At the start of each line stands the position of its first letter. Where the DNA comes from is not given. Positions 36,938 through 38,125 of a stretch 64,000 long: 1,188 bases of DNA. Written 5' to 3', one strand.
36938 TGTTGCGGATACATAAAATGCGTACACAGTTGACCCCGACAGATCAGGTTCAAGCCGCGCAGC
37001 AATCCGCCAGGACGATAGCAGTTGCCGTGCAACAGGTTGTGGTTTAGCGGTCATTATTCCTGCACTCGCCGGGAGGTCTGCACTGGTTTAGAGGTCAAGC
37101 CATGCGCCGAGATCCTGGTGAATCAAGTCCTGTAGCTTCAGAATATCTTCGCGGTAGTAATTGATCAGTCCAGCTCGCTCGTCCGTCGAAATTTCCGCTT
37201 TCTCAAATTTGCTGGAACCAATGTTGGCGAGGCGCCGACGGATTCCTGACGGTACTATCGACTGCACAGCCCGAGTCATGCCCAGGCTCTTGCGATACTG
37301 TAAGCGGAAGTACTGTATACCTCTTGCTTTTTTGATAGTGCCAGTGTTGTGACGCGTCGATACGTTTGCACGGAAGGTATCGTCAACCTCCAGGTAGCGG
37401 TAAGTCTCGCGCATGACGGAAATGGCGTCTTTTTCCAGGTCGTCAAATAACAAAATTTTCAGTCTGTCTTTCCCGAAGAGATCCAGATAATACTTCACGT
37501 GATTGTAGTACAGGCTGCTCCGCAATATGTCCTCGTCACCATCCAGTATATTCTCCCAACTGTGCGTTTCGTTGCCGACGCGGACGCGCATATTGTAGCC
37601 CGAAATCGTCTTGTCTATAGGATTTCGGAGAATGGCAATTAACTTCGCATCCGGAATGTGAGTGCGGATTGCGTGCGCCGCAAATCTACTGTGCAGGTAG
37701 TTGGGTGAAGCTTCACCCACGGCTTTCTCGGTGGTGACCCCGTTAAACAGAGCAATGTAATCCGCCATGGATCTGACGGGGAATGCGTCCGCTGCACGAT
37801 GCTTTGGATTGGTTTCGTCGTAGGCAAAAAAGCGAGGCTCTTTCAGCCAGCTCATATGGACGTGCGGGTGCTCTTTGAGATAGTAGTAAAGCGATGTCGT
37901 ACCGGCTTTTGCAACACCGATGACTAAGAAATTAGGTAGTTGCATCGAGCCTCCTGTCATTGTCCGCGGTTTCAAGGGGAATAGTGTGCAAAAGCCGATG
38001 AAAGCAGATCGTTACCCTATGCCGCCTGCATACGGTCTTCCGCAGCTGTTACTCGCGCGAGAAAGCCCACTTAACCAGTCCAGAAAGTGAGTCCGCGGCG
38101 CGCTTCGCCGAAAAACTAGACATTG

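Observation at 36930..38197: Second sulfotransferase, acquired as a single-gene low-GC insertion between yciK and rmuC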

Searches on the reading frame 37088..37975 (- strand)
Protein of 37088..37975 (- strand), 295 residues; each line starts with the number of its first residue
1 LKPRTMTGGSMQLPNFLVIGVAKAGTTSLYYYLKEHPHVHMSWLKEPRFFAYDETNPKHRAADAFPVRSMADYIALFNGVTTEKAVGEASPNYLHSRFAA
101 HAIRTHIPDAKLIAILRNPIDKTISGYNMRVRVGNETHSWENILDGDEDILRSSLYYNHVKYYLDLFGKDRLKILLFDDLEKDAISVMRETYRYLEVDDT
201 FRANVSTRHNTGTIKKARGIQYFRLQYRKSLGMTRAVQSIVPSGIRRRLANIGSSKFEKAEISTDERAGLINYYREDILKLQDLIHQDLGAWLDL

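Call 5: search_protein_families(library=pfam, proteins=[window:37088-37975:-], max_evalue=0.01)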
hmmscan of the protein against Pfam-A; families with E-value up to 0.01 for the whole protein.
window:37088-37975:- (295 aa): 2 families
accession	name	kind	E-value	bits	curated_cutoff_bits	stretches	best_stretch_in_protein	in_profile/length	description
PF13469.12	Sulfotransfer_3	-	2.6e-14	54.5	27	1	14-198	1-213/216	Sulfotransferase family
PF00685.33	Sulfotransfer_1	-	2.6e-13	50.4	22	1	14-199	2-186/255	Sulfotransferase domain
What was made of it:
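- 37088..37945 (-): Sulfotransferase CDS, 285 aa including the stop codon. Key residues: K13 and G15-T16-T17-S18 (5'-PSB loop), E36 in KEPRFF, R107/D111/S115 (3'-PB motif). Pfam above cut-off (call 5).
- On PAPS-dependent sulfotransferase superfamily (Pfam PF13469 Sulfotransfer_3 / PF00685 Sulfotransfer_1): 54.5 bits against 27 (PF13469) and 50.4 bits against 22 (PF00685) (call 5)
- Checked: Pfam gives Sulfotransfer_3 at 2.6e-14 (54.5 bits, cut-off 27) and Sulfotransfer_1 at 2.6e-13 (50.4 bits, cut-off 22) (call 5).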

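Call 7: find_homologous_proteins(query=window:37088-37945:-)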
Query window:37088-37945:- (285 aa): 3483 proteins with E <= 0.001 among 4859 candidates; the best 120 are listed.
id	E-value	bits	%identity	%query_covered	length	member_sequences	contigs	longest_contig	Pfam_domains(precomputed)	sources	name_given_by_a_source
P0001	9.7e-189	643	100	100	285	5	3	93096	PF13469.13,PF00685.34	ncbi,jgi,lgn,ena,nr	ncbi:MAG: sulfotransferase [Gammaproteobacteria bacterium]|nr:sulfotransferase [Gammaproteobacteria 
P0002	1.4e-110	387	88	72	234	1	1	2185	PF13469.13,PF00685.34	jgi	-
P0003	7.7e-98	345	59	99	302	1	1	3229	PF13469.13,PF00685.34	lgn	-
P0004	4.9e-95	336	55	99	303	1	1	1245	PF13469.13,PF00685.34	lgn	-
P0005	1.6e-94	334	55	99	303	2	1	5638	PF13469.13,PF00685.34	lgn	-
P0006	4.5e-91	323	52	99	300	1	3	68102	PF13469.13,PF00685.34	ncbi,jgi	jgi:hypothetical protein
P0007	1.5e-82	295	50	99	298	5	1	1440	PF13469.13,PF00685.34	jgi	jgi:hypothetical protein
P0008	7.5e-81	290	48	100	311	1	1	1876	PF13469.13,PF00685.34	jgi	jgi:hypothetical protein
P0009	1.2e-76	276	45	100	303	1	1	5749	PF13469.13,PF00685.34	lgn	-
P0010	1.0e-74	270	46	100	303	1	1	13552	PF13469.13,PF00685.34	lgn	-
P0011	4.7e-68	248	43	99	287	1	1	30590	PF13469.13,PF00685.34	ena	-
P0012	5.0e-68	248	44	99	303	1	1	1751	PF13469.13,PF00685.34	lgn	-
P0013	3.6e-67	245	45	99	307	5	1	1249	PF13469.13,PF00685.34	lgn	-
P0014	1.2e-65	240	43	99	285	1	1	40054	PF13469.13,PF00685.34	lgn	-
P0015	5.7e-65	238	42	99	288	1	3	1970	PF13469.13,PF00685.34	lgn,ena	-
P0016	1.1e-63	233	43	99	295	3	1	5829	PF13469.13,PF00685.34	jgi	-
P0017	1.1e-63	233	44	99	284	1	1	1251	PF13469.13,PF00685.34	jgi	jgi:hypothetical protein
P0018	1.9e-63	233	43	99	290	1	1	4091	PF13469.13,PF00685.34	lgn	-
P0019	3.0e-62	229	43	100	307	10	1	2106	PF13469.13,PF00685.34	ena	-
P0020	6.7e-62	227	42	100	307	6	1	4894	PF13469.13,PF00685.34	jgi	-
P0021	6.8e-62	227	41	100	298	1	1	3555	PF13469.13,PF00685.34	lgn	-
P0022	1.1e-61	227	42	100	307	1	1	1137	PF13469.13,PF00685.34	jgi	jgi:hypothetical protein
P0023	1.5e-60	223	41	99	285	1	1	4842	PF13469.13,PF00685.34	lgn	-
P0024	1.5e-60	223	42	99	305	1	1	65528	PF13469.13,PF00685.34,PF03567.21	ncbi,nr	ncbi:MAG: sulfotransferase [Cyanobacteriota bacterium]|nr:sulfotransferase [Cyanobacteriota bacteriu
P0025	1.8e-60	223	42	100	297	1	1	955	PF13469.13,PF00685.34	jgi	jgi:hypothetical protein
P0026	2.1e-60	223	42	100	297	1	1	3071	PF13469.13,PF00685.34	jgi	jgi:hypothetical protein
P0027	2.1e-60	223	42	100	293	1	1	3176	PF13469.13,PF00685.34,PF03567.21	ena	-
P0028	3.8e-60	222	42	99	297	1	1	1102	PF13469.13,PF00685.34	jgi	jgi:hypothetical protein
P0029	5.3e-60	221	41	99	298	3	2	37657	PF13469.13,PF00685.34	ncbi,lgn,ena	-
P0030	7.9e-60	221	41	100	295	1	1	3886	PF13469.13,PF00685.34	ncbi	-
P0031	2.5e-59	219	42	100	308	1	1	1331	PF13469.13,PF00685.34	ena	-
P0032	2.9e-59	219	40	100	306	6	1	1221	PF13469.13,PF00685.34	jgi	jgi:hypothetical protein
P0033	3.0e-59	219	40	99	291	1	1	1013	PF13469.13,PF00685.34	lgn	-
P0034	3.2e-59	219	41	99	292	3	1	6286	PF13469.13,PF00685.34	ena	-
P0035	4.6e-59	218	41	100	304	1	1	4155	PF13469.13,PF00685.34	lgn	-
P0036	7.0e-59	218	41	99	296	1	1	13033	PF13469.13,PF00685.34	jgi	jgi:hypothetical protein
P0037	7.2e-59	218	42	99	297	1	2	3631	PF13469.13,PF00685.34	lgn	-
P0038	8.5e-59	217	41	99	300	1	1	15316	PF13469.13,PF00685.34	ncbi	ncbi:MAG: sulfotransferase domain-containing protein [Trichodesmium sp.]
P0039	8.5e-59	217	42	99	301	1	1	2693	PF13469.13,PF00685.34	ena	-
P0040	1.0e-58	217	41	99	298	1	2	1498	PF13469.13,PF00685.34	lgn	-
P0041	1.1e-58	217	42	100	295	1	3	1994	PF13469.13,PF00685.34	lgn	-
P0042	1.2e-58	217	41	99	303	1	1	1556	PF13469.13,PF00685.34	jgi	jgi:Sulfotransferase family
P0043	1.3e-58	217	42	100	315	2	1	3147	PF13469.13,PF00685.34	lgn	-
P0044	1.7e-58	216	41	99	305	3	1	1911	PF13469.13,PF00685.34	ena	-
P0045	2.0e-58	216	40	100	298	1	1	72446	PF13469.13,PF00685.34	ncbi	ncbi:MAG: sulfotransferase family protein [Waterburya sp.]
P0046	2.4e-58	216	40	99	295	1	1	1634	PF13469.13,PF00685.34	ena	-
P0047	2.5e-58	216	40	100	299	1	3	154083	PF13469.13,PF00685.34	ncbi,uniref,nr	ncbi:MAG: sulfotransferase [Symploca sp. SIO3C6]|uniref:Sulfotransferase n=1 Tax=Symploca sp. SIO1C4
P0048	3.7e-58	215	41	100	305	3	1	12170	PF13469.13,PF00685.34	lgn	-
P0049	6.1e-58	214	41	100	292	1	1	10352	PF13469.13,PF00685.34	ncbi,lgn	-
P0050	6.5e-58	214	41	99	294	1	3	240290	PF13469.13,PF00685.34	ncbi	-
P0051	9.1e-58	214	40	100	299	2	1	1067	PF13469.13,PF00685.34,PF03567.21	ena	-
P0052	1.2e-57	214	41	99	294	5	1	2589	PF13469.13,PF00685.34,PF03567.21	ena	-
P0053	1.2e-57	214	40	100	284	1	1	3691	PF13469.13,PF00685.34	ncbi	-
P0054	1.5e-57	213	42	99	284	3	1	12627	PF13469.13,PF00685.34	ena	-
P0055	1.7e-57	213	42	99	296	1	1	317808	PF13469.13,PF00685.34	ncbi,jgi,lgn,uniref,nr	ncbi:sulfotransferase family protein [Chroogloeocystis siderophila]|jgi:hypothetical protein|uniref:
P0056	2.2e-57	213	39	100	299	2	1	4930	PF13469.13,PF00685.34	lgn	-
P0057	2.2e-57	213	41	99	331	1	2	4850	PF13469.13,PF00685.34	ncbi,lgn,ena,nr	ncbi:MAG TPA: sulfotransferase [bacterium]|nr:sulfotransferase [bacterium]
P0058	2.7e-57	212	42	100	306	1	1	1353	PF13469.13,PF00685.34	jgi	jgi:hypothetical protein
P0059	3.2e-57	212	39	100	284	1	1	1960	PF13469.13,PF00685.34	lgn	-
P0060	3.3e-57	212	40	100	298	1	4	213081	PF13469.13,PF00685.34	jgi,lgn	jgi:hypothetical protein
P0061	5.1e-57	211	43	100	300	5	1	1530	PF13469.13,PF00685.34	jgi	jgi:hypothetical protein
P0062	7.3e-57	211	41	99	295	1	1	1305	PF13469.13,PF00685.34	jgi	jgi:hypothetical protein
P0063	7.8e-57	211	40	100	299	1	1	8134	PF13469.13,PF00685.34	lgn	-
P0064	8.8e-57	211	41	100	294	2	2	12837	PF13469.13,PF00685.34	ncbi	-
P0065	9.4e-57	211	41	99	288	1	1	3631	PF13469.13,PF00685.34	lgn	-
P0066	9.4e-57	211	40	100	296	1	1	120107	PF13469.13,PF00685.34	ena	-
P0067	1.1e-56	210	41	99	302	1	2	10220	PF13469.13,PF00685.34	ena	-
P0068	1.2e-56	210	42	99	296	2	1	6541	PF13469.13,PF00685.34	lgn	-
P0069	1.2e-56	210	40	99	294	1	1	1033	PF13469.13,PF00685.34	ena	-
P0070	1.4e-56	210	40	100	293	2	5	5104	PF13469.13,PF00685.34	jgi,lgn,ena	-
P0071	1.6e-56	210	41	99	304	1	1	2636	PF13469.13,PF00685.34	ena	-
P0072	2.3e-56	209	40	100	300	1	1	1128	PF13469.13,PF00685.34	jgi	jgi:hypothetical protein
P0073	2.6e-56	209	39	99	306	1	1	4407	PF13469.13,PF00685.34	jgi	jgi:hypothetical protein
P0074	2.8e-56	209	39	100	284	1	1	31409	PF13469.13,PF00685.34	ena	-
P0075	2.8e-56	209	42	99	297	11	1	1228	PF13469.13,PF00685.34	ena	-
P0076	2.9e-56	209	40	99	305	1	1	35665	PF13469.13,PF00685.34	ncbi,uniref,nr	ncbi:MAG: sulfotransferase [Okeania sp. SIO3I5]|uniref:sulfotransferase family protein n=1 Tax=Okean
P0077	3.0e-56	209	41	99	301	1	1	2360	PF13469.13,PF00685.34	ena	-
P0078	3.1e-56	209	40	100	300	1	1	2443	PF13469.13,PF00685.34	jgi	jgi:Sulfotransferase family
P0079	3.1e-56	209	41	99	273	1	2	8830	PF13469.13,PF00685.34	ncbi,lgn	ncbi:MAG: sulfotransferase [Gammaproteobacteria bacterium]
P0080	3.3e-56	209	39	99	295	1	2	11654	PF13469.13,PF00685.34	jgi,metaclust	metaclust:\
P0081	3.4e-56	209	40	99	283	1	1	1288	PF13469.13,PF00685.34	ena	-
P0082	3.9e-56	209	39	98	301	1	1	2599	PF13469.13,PF00685.34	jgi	jgi:hypothetical protein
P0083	4.0e-56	209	42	99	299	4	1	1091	PF13469.13,PF00685.34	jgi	jgi:hypothetical protein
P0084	4.5e-56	208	41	99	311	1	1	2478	PF13469.13,PF00685.34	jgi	-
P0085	4.8e-56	208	41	100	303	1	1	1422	PF13469.13,PF00685.34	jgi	jgi:hypothetical protein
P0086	4.9e-56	208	40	99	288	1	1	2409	PF13469.13,PF00685.34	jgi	jgi:hypothetical protein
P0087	5.5e-56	208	42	99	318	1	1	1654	PF13469.13,PF00685.34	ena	-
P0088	5.7e-56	208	39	99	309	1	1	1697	PF13469.13,PF00685.34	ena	-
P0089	5.9e-56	208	40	99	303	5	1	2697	PF13469.13,PF00685.34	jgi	jgi:hypothetical protein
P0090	6.6e-56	208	41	99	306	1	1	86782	PF13469.13,PF00685.34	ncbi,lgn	ncbi:MAG: sulfotransferase [Cyanobacteria bacterium P01_D01_bin.1]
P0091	7.5e-56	208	40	99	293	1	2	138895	PF13469.13,PF00685.34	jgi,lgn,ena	-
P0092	8.4e-56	207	41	99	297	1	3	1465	PF13469.13,PF00685.34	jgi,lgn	jgi:hypothetical protein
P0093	8.6e-56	207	39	100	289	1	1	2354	PF13469.13,PF00685.34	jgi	-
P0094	8.7e-56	207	41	100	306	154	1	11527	PF13469.13,PF00685.34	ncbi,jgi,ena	jgi:Sulfotransferase family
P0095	9.0e-56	207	40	100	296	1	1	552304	PF13469.13,PF00685.34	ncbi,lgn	ncbi:sulfotransferase [Gloeocapsa sp. BRSZ]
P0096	1.0e-55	207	39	100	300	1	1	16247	PF13469.13,PF00685.34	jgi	jgi:hypothetical protein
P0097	1.0e-55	207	40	99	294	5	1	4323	PF13469.13,PF00685.34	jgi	jgi:hypothetical protein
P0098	1.1e-55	207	40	99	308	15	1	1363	PF13469.13,PF00685.34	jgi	jgi:hypothetical protein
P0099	1.2e-55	207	41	100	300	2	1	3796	PF13469.13,PF00685.34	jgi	jgi:hypothetical protein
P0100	1.2e-55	207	42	100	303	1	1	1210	PF13469.13,PF00685.34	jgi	jgi:hypothetical protein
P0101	1.3e-55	207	39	98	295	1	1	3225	PF13469.13,PF00685.34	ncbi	ncbi:MAG: sulfotransferase family protein, partial [Waterburya sp.]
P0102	1.3e-55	207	41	100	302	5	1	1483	PF13469.13,PF00685.34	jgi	jgi:hypothetical protein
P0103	1.4e-55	207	39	99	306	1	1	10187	PF13469.13,PF00685.34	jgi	jgi:hypothetical protein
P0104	1.5e-55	207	40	100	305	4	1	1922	PF13469.13,PF00685.34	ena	-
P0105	1.6e-55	207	42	100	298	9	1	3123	PF13469.13,PF00685.34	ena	-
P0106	1.9e-55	206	40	100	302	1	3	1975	PF13469.13,PF00685.34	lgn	-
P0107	2.1e-55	206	41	100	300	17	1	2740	PF13469.13,PF00685.34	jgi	jgi:hypothetical protein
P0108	2.4e-55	206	39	99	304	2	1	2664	PF13469.13,PF00685.34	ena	-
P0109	2.5e-55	206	39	99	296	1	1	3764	PF13469.13,PF00685.34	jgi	jgi:Sulfotransferase family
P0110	2.6e-55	206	40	99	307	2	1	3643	PF13469.13,PF00685.34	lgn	-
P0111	2.8e-55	206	39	100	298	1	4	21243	PF13469.13,PF00685.34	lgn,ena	-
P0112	3.1e-55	206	41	100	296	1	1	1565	PF13469.13,PF00685.34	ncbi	-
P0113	3.1e-55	206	40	99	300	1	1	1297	PF13469.13,PF00685.34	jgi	jgi:Sulfotransferase family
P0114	3.5e-55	205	39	100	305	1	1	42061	PF13469.13,PF00685.34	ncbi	-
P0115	3.6e-55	205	39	99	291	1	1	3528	PF13469.13,PF00685.34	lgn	-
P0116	3.9e-55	205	41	99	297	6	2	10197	PF13469.13,PF00685.34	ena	-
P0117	4.2e-55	205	40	99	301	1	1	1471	PF13469.13,PF00685.34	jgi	jgi:Sulfotransferase family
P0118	4.3e-55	205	42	99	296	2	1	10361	PF13469.13,PF00685.34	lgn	-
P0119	4.3e-55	205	38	99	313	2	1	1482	PF13469.13,PF00685.34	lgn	-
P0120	4.4e-55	205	41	100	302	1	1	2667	PF13469.13,PF00685.34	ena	-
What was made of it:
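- On Horizontally acquired genomic islet: No homologue above 60% identity outside the slot clade (call 7).
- No donor was found: nothing above 60% identity occurs outside the slot clade among 5.8 billion proteins (call 7). The slot sulfotransferases are each other's best hits (call 7).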

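Call 8: search_protein_families(library=ncbifam, proteins=[window:37088-37945:-], max_evalue=0.01)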
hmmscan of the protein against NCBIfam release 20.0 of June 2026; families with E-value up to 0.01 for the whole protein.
window:37088-37945:- (285 aa): 0 families

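Call 9: find_encoding_contigs(protein=P0001, flank=6000, max_places=6)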
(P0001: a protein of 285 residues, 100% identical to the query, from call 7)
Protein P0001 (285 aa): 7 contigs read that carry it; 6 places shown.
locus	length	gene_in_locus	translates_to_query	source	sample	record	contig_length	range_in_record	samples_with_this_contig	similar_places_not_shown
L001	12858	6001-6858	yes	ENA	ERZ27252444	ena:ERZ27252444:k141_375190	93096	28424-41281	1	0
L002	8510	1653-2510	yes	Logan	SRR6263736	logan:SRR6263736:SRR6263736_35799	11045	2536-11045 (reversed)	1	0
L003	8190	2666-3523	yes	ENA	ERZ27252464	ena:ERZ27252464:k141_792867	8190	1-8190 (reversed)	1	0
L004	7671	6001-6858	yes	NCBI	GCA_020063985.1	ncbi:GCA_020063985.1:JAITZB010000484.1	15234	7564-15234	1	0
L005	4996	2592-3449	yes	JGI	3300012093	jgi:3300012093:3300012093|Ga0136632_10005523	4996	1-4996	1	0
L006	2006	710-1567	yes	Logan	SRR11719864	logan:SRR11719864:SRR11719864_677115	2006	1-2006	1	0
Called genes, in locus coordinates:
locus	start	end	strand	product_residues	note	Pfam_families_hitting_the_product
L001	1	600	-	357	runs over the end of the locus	PF01008:IF-2B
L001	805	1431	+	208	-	PF00691:OmpA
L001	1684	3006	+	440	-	PF01979:Amidohydro_1, PF07969:Amidohydro_3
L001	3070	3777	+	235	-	PF13489:Methyltransf_23, PF02353:CMAS, PF01209:Ubie_methyltran, PF06325:PrmA, PF13847:Methyltransf_31, PF08241:Methyltransf_11, PF08242:Methyltransf_12, PF13649:Methyltransf_25, +3 more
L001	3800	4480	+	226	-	PF00702:Hydrolase, PF12710:HAD (weak), PF13419:HAD_2, PF13242:Hydrolase_like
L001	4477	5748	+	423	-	PF02646:RmuC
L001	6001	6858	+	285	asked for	PF00685:Sulfotransfer_1, PF13469:Sulfotransfer_3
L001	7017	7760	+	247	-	PF23441:SDR, PF00106:adh_short, PF08659:KR (weak), PF13561:adh_short_C2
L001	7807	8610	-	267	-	PF01479:S4, PF00849:PseudoU_synth_2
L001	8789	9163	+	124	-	PF09656:PGPGW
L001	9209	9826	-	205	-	PF04079:SMC_ScpB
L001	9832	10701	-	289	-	PF02616:SMC_ScpA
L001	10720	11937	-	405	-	PF00579:tRNA-synt_1b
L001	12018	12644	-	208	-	PF01300:Sua5_yciO_yrdC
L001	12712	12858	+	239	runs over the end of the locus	PF04279:IspA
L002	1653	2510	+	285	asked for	PF00685:Sulfotransfer_1, PF13469:Sulfotransfer_3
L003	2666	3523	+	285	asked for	PF00685:Sulfotransfer_1, PF13469:Sulfotransfer_3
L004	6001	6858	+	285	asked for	PF00685:Sulfotransfer_1, PF13469:Sulfotransfer_3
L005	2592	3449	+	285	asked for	PF00685:Sulfotransfer_1, PF13469:Sulfotransfer_3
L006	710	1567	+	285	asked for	PF00685:Sulfotransfer_1, PF13469:Sulfotransfer_3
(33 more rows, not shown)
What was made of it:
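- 37088..37945 (-): The identical protein is annotated 'sulfotransferase' in NCBI MAG GCA_020063985.1 (calls 7, 9).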

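Call 10: find_encoding_contigs(protein=P0006, flank=6000, max_places=4)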
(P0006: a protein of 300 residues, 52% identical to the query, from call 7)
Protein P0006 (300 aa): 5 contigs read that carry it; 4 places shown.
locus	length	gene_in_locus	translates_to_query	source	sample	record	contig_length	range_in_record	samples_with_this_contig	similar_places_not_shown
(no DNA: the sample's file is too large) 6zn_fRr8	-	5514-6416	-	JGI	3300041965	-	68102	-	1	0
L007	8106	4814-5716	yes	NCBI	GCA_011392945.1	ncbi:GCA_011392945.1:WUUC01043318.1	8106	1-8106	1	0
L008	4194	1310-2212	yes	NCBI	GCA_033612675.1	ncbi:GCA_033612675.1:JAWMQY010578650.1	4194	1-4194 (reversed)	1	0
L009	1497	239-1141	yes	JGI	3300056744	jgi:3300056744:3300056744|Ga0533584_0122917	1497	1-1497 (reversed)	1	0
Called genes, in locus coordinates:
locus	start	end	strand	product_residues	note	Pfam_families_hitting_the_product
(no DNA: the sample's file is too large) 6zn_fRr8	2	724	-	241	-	?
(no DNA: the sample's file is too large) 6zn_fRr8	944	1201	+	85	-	-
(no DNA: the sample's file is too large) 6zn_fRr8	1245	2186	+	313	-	PF01040:UbiA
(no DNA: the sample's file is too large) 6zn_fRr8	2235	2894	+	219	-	PF12710:HAD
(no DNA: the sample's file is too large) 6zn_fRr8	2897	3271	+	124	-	-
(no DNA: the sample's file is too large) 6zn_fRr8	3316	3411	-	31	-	-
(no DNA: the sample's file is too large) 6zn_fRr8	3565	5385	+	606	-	PF13522:GATase_6, PF13537:GATase_7, PF12481:DUF3700 (weak), PF00733:Asn_synthase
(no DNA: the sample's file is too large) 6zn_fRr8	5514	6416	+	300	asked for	PF00685:Sulfotransfer_1, PF13469:Sulfotransfer_3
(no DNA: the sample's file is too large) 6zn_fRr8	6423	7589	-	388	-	PF13439:Glyco_transf_4, PF13579:Glyco_trans_4_4, PF00534:Glycos_transf_1, PF13692:Glyco_trans_1_4, PF13524:Glyco_trans_1_2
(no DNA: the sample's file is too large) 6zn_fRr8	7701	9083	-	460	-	-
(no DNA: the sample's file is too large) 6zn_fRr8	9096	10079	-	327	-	-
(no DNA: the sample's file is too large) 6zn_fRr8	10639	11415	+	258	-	PF14099:Polysacc_lyase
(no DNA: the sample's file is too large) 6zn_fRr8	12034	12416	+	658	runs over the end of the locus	PF16889:Hepar_II_III_N, PF05426:Alginate_lyase (weak), PF07940:Hepar_II_III_C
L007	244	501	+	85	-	-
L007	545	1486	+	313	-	PF01040:UbiA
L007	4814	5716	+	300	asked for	PF00685:Sulfotransfer_1, PF13469:Sulfotransfer_3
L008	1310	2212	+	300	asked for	PF00685:Sulfotransfer_1, PF13469:Sulfotransfer_3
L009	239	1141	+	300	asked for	PF00685:Sulfotransfer_1, PF13469:Sulfotransfer_3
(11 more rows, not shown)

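Call 12: find_encoding_contigs(protein=P0002, flank=6000, max_places=4)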
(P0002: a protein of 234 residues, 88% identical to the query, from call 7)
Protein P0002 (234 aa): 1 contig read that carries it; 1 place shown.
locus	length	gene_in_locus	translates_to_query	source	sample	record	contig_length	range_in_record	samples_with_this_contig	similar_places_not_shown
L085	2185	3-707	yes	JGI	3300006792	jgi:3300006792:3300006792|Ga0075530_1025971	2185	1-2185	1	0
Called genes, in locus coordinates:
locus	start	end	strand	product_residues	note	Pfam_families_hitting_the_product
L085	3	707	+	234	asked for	PF13469:Sulfotransfer_3, PF00685:Sulfotransfer_1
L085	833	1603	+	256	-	PF23441:SDR, PF00106:adh_short, PF08659:KR (weak), PF13561:adh_short_C2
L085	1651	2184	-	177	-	?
